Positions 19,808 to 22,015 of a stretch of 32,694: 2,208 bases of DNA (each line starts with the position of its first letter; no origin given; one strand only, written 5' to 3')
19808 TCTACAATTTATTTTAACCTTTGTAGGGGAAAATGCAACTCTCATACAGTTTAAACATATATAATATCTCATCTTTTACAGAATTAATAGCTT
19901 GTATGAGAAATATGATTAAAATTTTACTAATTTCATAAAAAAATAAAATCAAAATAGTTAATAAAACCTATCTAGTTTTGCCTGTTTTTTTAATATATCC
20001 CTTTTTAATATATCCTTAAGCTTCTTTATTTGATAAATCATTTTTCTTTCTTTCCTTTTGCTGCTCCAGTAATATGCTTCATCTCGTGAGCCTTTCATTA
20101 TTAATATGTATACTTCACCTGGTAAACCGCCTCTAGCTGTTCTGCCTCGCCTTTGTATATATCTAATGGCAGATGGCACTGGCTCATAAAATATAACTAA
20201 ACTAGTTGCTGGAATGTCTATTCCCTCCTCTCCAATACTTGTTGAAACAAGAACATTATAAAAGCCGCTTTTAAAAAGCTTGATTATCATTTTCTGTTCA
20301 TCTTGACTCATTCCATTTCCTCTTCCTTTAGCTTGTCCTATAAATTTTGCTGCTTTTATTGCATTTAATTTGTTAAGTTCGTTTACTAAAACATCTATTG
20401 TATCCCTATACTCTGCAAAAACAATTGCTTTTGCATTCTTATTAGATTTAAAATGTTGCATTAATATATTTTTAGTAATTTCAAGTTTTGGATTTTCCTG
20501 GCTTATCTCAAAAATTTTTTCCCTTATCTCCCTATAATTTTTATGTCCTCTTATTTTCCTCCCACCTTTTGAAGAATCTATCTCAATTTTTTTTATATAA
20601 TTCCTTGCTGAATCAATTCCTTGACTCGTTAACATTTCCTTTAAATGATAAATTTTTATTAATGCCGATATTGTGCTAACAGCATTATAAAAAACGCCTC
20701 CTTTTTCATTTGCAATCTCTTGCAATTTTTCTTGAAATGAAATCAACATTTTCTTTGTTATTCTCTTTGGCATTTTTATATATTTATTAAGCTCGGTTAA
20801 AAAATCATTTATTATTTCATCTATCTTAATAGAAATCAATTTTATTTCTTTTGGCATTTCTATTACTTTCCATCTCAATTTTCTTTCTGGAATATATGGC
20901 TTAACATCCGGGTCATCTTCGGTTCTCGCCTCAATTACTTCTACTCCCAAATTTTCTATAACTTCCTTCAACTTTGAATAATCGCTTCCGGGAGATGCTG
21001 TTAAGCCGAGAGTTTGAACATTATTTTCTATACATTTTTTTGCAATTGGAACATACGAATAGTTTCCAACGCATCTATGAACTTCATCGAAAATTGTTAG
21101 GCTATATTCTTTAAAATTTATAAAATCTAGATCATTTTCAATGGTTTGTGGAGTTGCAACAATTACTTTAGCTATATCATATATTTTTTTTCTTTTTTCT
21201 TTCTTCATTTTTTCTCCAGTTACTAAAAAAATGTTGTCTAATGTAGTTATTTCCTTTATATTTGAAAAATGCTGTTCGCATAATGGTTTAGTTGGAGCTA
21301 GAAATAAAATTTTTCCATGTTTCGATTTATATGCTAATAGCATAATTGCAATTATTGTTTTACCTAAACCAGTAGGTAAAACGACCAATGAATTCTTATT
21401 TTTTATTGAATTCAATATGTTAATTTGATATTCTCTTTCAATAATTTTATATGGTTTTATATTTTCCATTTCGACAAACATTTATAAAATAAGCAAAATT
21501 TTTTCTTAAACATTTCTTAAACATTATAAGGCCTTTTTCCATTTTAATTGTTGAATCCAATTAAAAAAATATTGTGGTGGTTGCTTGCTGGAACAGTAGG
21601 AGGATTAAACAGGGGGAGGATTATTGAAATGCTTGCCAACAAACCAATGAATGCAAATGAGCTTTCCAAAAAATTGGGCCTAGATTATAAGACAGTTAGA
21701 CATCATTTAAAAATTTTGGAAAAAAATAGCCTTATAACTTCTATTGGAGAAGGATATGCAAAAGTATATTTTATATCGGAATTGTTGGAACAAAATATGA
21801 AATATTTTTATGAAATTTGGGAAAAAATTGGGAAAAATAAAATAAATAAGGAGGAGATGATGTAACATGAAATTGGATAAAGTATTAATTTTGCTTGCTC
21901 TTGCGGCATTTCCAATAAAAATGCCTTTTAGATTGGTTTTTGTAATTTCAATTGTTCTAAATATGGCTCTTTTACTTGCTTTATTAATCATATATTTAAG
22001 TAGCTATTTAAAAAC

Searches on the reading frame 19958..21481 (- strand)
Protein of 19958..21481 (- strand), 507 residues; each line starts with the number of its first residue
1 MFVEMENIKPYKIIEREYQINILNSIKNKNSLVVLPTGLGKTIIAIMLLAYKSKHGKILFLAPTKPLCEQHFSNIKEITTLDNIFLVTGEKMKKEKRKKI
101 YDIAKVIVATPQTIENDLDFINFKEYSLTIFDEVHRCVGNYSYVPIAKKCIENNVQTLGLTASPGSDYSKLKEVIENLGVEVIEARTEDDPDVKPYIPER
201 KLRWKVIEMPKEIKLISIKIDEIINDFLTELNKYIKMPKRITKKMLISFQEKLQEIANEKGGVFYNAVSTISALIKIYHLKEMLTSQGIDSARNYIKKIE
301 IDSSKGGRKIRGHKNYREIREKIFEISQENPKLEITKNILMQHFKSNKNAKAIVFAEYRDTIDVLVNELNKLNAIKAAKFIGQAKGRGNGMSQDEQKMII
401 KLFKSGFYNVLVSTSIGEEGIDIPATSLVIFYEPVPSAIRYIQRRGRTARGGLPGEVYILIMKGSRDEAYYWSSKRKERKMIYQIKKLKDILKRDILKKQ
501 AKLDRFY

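Call 25: search_protein_families(library=pfam, proteins=[window:19958-21481:-], max_evalue=0.001)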
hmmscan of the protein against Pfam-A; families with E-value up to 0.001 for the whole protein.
window:19958-21481:- (507 aa): 5 families
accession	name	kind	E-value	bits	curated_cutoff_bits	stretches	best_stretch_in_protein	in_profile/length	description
PF00271.37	Helicase_C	-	3.3e-26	92.1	23.5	1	338-452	4-110/110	Helicase conserved C-terminal domain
PF00270.35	DEAD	-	4.3e-25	88.8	26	1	17-168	2-164/167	DEAD/DEAH box helicase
PF04851.21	ResIII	-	2.4e-22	80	22.5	1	15-164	4-162/164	Type III restriction enzyme, res subunit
PF21210.2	RNA_helicase_helical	-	1.3e-07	32.2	27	1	237-309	20-92/108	Putative ATP-dependent RNA helicase, helical bundle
PF00176.29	SNF2-rel_dom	-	0.00091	18.8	24.9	0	36-165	25-164/290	SNF2-related domain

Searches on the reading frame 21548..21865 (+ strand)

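Call 25: search_protein_families(library=pfam, proteins=[window:21548-21865:+], max_evalue=0.001)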
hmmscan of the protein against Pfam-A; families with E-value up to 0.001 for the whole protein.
window:21548-21865:+ (105 aa): 9 families
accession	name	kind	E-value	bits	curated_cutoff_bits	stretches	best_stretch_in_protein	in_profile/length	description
PF01022.26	HTH_5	-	2e-11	44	22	1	22-64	4-46/47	Bacterial regulatory protein, arsR family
PF12840.13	HTH_20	-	7.9e-08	32.6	27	1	22-65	6-50/51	Helix-turn-helix domain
PF21476.4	PF0610-like_N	-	1e-07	32.5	33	1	22-59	3-40/50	PF0610-like, N-terminal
PF08279.18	HTH_11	-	4.2e-06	27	25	1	24-70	4-54/55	HTH domain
PF13412.12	HTH_24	-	3.1e-05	23.9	21.9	1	28-64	12-48/48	Winged helix-turn-helix DNA-binding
PF01978.25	TrmB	-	5.3e-05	23.4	25.6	1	28-74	17-62/68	Sugar-specific transcriptional regulator TrmB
PF25212.1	HVO_A0114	-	0.00017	21.8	27.6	1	26-73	28-76/84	HVO_A0114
PF08461.16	HTH_12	-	0.00024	21.4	21.4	1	36-67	20-52/66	Ribonuclease R winged-helix domain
PF25213.1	HVO_A0261_N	-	0.00029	21.1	35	1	20-71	11-62/86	HVO_A0261 N-terminal domain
